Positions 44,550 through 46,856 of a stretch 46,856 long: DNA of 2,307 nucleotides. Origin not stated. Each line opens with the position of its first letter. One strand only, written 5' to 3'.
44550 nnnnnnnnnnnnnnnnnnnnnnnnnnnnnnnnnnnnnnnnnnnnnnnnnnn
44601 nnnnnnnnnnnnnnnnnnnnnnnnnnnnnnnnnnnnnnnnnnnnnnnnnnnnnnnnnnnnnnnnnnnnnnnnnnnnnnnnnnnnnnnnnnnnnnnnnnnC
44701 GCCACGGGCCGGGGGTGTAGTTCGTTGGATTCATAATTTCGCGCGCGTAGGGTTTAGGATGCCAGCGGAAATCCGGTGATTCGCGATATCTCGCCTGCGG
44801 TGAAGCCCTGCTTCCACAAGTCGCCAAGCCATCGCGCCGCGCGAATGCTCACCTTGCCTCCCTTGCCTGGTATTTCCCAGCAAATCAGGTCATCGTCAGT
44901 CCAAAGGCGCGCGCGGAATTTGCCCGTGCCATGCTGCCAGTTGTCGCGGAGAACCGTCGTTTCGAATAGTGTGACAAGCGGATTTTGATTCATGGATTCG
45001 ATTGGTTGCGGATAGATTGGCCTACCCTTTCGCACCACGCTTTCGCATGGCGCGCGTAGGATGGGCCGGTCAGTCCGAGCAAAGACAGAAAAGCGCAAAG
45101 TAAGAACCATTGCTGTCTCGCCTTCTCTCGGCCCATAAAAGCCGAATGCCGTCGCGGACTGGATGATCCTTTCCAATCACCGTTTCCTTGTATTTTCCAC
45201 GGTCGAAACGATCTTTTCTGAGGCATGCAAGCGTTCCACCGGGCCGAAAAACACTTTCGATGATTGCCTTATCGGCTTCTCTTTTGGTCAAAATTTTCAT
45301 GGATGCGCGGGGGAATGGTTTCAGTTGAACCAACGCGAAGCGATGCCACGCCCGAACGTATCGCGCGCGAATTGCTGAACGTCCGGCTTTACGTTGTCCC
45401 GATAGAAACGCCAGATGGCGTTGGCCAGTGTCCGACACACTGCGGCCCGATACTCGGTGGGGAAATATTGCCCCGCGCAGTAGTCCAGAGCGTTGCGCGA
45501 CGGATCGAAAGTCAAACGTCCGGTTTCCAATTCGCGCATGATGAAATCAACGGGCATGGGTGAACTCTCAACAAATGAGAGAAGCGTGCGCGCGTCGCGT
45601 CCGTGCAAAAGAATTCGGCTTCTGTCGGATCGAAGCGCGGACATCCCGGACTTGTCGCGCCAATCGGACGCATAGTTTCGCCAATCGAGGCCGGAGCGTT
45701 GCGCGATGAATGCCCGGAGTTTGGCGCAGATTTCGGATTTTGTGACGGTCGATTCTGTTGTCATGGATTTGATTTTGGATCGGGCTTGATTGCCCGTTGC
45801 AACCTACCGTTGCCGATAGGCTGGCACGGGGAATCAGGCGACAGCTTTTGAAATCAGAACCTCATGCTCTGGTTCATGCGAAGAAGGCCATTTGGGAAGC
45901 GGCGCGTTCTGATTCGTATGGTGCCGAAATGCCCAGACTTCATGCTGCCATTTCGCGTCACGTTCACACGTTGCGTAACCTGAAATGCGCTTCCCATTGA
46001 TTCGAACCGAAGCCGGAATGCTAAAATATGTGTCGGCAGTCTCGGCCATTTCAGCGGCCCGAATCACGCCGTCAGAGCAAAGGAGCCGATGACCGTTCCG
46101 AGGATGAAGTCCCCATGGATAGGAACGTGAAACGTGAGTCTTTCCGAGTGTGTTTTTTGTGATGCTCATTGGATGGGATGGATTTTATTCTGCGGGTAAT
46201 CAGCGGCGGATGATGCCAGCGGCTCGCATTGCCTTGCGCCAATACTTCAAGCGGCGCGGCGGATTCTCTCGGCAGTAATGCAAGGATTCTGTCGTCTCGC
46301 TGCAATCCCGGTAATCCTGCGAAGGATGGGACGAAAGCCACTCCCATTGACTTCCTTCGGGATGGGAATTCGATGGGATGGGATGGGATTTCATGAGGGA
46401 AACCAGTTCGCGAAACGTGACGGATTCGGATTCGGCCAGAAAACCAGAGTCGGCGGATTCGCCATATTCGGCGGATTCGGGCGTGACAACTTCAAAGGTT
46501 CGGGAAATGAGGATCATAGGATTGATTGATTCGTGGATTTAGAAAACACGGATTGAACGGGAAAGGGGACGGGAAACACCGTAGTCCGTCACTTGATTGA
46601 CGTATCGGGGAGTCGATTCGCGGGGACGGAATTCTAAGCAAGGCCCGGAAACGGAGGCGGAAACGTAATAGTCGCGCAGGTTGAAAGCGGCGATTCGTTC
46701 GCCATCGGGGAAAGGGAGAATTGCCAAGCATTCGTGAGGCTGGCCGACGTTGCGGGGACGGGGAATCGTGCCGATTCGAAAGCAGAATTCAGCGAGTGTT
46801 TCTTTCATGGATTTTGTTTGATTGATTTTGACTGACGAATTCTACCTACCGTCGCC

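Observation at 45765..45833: Covarying GNRA-capped RNA hairpins in a repeated early intergenic module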

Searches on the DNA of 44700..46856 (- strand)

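Call 11: search_dna_similar(query=window:44700-46856:-, collection=phages, mode=distant)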
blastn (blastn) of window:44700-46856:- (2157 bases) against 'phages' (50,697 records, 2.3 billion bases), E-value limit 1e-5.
No match.

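Call 20: build_rna_model(alignment_id=A2, structure=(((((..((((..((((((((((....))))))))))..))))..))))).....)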
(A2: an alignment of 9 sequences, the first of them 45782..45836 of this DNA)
Model R1 built from alignment A2 (9 sequences, 55 columns); structure: as given.
model positions 55; base pairs 19; branch points 0; effective number of sequences 3.08; information 1.01 bits per position. Calibrated on 0.2 Mb of random sequence (short: E-values are rough).
structure used (alignment columns):
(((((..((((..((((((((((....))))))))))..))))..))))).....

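Call 21: search_with_rna_model(model_id=R1, source=window, filters=off, max_evalue=10, show_alignments=6)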
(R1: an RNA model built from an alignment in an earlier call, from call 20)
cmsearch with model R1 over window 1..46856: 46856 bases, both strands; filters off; matches with E-value up to 10: 27.
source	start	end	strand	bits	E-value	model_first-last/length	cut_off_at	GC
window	45782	45836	-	77.1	3e-20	1-55/55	no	0.6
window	45787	45841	+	26.3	2.8e-05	1-55/55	no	0.6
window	213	268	-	21.1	0.00092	1-55/55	no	0.46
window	9967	9997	-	13.9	0.12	1-55/55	no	0.48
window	45013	45068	-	12.4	0.33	1-55/55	no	0.62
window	45311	45332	-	11.4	0.68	1-55/55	no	0.45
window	13654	13675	+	10.8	1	1-55/55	no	0.45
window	8003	8027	+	10.7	1.1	1-55/55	no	0.6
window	17130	17185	-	10.2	1.5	1-55/55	no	0.55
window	28834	28901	-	9.8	2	1-55/55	no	0.56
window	9576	9604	+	9.7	2.2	1-55/55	no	0.45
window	13649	13670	-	9.4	2.6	1-55/55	no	0.55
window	36727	36790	+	9.3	2.8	1-55/55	no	0.64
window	37720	37756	+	9.2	3.1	1-55/55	no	0.54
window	27155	27177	-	8.8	4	1-55/55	no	0.52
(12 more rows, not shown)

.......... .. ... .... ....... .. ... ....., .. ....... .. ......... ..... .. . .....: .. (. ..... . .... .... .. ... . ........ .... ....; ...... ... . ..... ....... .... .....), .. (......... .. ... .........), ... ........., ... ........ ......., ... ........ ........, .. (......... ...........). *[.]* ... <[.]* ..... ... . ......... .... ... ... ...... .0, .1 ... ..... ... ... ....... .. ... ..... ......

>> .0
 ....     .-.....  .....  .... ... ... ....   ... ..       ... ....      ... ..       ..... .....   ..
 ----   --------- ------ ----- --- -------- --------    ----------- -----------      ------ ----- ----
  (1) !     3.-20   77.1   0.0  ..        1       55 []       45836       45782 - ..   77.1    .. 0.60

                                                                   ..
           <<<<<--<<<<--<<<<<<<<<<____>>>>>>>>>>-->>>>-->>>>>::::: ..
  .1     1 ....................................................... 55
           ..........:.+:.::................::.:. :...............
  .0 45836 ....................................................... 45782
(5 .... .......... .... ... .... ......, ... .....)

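Call 22: search_with_rna_model(model_id=R1, sources=[L001, L002, L003, L004, L005, L006, L007, L008, L009, L010, L011, L012, L013, L014, L015, L016, L017, L018, L019, L020, L021, L022, L023, L024, L025, L026, L027, L028, L029, L030, L031, L032, L033, L034, L035, L036, L037, L038, L039, L040, L041, L042, L043, L044, L045, L046, L047, L048, L049, L050, L051, L052, L053, L054, L055, L056, L057, L058, L059, L060, L061, L062, L063, L064, L065, L066, L067, L068, L069, L070, L071, L072, L073, L074, L075, L076, L077, L078, L079, L080], max_evalue=1)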
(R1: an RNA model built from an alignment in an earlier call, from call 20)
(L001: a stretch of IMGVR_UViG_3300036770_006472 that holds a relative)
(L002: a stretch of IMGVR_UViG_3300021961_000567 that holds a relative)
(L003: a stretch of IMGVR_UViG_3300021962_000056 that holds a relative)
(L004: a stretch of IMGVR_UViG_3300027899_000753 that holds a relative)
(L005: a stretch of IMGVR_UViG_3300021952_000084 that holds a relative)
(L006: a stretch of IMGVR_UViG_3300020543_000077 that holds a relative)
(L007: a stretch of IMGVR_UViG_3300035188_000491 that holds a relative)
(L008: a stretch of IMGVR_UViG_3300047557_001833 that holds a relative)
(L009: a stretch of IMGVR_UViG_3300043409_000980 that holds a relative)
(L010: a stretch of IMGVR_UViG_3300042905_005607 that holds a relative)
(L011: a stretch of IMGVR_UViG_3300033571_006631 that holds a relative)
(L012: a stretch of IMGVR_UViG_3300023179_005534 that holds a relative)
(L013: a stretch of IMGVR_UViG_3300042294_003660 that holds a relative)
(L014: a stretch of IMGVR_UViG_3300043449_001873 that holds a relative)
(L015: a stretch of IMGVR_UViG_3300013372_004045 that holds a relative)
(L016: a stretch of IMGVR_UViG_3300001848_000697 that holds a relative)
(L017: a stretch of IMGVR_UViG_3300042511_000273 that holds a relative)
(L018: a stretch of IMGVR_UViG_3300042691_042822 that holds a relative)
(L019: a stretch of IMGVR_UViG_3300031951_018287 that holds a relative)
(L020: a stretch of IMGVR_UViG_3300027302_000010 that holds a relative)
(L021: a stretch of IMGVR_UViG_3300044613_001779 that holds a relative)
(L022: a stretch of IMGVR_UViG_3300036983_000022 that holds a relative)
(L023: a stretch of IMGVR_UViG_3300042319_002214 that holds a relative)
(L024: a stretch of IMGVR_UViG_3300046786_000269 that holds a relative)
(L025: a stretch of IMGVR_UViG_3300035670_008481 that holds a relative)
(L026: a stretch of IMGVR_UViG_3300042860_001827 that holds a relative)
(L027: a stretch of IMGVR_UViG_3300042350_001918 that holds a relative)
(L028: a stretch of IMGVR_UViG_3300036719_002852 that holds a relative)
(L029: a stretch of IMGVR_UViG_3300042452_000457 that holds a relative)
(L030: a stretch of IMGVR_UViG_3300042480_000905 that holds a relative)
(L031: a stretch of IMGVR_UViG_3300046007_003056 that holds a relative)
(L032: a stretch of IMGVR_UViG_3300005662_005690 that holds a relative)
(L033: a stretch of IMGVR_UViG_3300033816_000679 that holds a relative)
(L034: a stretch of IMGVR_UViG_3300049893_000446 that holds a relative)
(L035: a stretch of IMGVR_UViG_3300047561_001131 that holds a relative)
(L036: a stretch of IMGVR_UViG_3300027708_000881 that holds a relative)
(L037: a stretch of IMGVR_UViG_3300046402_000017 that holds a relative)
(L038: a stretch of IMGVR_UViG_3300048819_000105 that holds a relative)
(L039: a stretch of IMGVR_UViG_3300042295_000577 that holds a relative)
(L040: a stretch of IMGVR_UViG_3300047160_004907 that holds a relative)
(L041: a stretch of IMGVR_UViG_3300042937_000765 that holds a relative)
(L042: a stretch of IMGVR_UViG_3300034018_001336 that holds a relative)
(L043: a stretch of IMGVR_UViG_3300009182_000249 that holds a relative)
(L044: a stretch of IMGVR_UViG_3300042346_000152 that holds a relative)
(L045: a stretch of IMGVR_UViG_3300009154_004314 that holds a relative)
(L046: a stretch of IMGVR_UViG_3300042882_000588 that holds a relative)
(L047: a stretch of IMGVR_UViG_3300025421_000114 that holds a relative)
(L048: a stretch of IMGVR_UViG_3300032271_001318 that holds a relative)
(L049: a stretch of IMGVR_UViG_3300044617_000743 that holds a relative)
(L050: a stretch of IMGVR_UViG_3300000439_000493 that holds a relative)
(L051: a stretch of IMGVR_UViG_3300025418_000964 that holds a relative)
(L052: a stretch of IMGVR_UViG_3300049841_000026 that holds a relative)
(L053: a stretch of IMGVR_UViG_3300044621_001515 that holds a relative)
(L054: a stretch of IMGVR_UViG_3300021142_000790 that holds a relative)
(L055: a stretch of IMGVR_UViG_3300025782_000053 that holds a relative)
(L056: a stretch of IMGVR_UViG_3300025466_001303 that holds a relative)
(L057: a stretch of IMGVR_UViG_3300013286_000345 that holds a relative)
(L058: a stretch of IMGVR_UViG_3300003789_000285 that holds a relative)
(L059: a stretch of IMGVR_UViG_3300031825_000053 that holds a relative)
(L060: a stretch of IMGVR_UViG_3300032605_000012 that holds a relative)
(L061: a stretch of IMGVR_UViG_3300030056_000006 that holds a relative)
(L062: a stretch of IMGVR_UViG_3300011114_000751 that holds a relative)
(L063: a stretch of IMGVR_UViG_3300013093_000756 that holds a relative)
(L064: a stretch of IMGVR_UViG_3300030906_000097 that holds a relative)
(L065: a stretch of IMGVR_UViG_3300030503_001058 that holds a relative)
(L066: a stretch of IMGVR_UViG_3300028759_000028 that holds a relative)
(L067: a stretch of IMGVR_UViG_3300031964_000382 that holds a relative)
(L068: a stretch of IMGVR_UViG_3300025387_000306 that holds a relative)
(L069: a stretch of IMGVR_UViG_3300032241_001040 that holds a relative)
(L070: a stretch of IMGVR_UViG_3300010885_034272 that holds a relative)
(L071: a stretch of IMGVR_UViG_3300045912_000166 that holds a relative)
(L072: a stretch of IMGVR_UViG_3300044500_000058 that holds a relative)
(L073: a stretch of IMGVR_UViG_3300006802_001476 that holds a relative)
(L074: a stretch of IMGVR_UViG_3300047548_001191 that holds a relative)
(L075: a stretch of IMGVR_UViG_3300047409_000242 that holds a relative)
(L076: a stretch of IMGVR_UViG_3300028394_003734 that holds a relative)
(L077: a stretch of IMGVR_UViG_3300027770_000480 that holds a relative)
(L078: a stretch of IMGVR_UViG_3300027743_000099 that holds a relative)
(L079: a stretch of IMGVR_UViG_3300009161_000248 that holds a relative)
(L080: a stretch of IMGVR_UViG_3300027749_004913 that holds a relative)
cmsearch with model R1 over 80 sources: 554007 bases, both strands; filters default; matches with E-value up to 1: 32.
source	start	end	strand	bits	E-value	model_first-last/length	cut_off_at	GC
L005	2722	2776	+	80.3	4e-20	1-55/55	no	0.64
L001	3844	3898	+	79.9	5.4e-20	1-55/55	no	0.65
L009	3920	3974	+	78.6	1.3e-19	1-55/55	no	0.58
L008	2728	2782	+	77.4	3e-19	1-55/55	no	0.69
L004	3925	3979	+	76.4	5.9e-19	1-55/55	no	0.55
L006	3920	3974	+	76.1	7e-19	1-55/55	no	0.6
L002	3919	3973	+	75.3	1.3e-18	1-55/55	no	0.64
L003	3919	3973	+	75.3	1.3e-18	1-55/55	no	0.64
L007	3931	3985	+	74.6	1.9e-18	1-55/55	no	0.69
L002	3333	3389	+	55.9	6.2e-13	1-55/55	no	0.61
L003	3333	3389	+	55.9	6.2e-13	1-55/55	no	0.61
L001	3431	3485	+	54.7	1.4e-12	1-55/55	no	0.53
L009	3302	3356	+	53.5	3.1e-12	1-55/55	no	0.55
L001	2827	2882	+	52.7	5.4e-12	1-55/55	no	0.54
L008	1520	1575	+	48.9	7.4e-11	1-55/55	no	0.55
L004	3515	3569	+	45.1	9.4e-10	1-55/55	no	0.65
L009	3915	3969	-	44.2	1.8e-09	1-55/55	no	0.58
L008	2310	2369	+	39.2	5.2e-08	1-55/55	no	0.65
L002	3914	3968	-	37.3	1.8e-07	1-55/55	no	0.65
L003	3914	3968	-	37.3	1.8e-07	1-55/55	no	0.65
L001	3839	3893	-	35.7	5.5e-07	1-55/55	no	0.58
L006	3915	3969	-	35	8.7e-07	1-55/55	no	0.56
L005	2717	2771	-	33.4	2.6e-06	1-55/55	no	0.62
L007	3926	3980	-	32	7e-06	1-55/55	no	0.65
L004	3920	3974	-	31.1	1.2e-05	1-55/55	no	0.53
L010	1675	1733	+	29.5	3.8e-05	1-55/55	no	0.68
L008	2723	2777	-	28.2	8.8e-05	1-55/55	no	0.64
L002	3328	3384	-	27.7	0.00013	1-55/55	no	0.58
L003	3328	3384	-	27.7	0.00013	1-55/55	no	0.58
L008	1515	1570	-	26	0.0004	1-55/55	no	0.55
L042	3151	3204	+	23.4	0.0023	1-55/55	no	0.61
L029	3168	3221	+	18.3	0.076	1-55/55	no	0.61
